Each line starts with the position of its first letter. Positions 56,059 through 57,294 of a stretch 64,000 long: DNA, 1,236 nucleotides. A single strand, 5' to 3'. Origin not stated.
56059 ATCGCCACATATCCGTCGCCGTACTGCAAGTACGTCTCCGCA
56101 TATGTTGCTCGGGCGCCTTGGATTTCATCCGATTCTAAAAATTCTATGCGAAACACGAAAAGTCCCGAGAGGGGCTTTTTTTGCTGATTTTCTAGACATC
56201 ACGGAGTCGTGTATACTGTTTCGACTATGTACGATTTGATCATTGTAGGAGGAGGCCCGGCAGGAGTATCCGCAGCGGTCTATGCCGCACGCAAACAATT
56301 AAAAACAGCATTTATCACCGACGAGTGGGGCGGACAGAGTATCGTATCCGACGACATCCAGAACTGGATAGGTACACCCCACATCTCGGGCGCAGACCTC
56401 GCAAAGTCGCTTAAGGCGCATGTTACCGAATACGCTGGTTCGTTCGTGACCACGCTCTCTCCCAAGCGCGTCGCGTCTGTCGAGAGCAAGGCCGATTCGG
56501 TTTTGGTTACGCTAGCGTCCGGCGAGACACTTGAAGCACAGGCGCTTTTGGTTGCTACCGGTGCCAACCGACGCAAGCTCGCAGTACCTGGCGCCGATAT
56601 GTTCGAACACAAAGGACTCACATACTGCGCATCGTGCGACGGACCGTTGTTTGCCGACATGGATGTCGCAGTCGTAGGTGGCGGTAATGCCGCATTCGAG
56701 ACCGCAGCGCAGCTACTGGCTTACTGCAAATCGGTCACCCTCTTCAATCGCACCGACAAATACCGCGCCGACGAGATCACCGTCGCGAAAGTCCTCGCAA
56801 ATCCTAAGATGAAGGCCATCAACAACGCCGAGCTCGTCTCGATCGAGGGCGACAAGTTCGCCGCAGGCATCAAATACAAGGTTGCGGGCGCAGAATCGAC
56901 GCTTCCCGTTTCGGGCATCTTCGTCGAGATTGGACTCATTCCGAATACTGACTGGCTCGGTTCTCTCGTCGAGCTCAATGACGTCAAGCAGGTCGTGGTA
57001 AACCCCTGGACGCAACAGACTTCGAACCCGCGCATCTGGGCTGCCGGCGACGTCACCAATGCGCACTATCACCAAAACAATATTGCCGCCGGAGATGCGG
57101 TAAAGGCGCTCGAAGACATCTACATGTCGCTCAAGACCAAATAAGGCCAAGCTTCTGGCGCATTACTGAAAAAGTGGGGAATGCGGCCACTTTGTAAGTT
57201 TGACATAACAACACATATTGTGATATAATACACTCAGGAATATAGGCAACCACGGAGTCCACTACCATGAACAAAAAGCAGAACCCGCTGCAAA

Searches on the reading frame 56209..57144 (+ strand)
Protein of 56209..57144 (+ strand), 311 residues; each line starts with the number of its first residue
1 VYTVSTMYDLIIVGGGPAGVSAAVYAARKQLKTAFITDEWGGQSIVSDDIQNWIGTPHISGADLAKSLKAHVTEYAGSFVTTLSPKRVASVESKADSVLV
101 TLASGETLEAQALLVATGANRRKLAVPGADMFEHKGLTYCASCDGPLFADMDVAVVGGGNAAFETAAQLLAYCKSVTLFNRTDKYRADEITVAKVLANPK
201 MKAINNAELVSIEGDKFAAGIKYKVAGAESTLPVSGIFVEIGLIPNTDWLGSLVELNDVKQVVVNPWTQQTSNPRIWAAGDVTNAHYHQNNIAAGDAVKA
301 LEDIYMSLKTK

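Call 10: search_protein_families(library=pfam, proteins=[window:56209-57144:+], max_evalue=0.001)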
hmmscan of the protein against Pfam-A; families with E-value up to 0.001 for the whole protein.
window:56209-57144:+ (311 aa): 12 families
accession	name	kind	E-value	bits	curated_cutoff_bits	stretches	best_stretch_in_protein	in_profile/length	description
PF07992.20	Pyr_redox_2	-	2.4e-44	152.3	26.1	1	8-288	1-282/291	Pyridine nucleotide-disulphide oxidoreductase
PF13738.12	Pyr_redox_3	-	3e-21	76.4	30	1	11-280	1-305/305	Pyridine nucleotide-disulphide oxidoreductase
PF00070.33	Pyr_redox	-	3.5e-09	37.5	22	1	153-216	2-70/82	Pyridine nucleotide-disulphide oxidoreductase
PF03486.20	HI0933_like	-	5.6e-09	36.2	50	0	9-36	2-29/244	HI0933-like protein Rossmann domain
PF12831.13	FAD_oxidored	-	2.4e-08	34.2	27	1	9-43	1-37/416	FAD dependent oxidoreductase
PF01134.28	GIDA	-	3.2e-08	33.5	22.1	1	9-39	1-31/391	Glucose inhibited division protein A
PF01946.23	Thi4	-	1.8e-06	27.8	26.2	1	8-37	18-48/235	Thi4 family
PF01266.30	DAO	-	2.1e-06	27.9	27.9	0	9-39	1-31/353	FAD dependent oxidoreductase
PF05834.18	Lycopene_cycl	-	3.1e-06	27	23.4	0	35-123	57-145/380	Lycopene cyclase protein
PF13454.12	NAD_binding_9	-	4.7e-06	27.1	21.8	0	71-119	106-154/155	FAD-NAD(P)-binding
PF00890.30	FAD_binding_2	-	1.1e-05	25.3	20.4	1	9-39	1-31/414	FAD binding domain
PF13450.12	NAD_binding_8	-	0.00048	20.8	21.9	0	12-32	1-21/68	NAD(P)-binding Rossmann-like domain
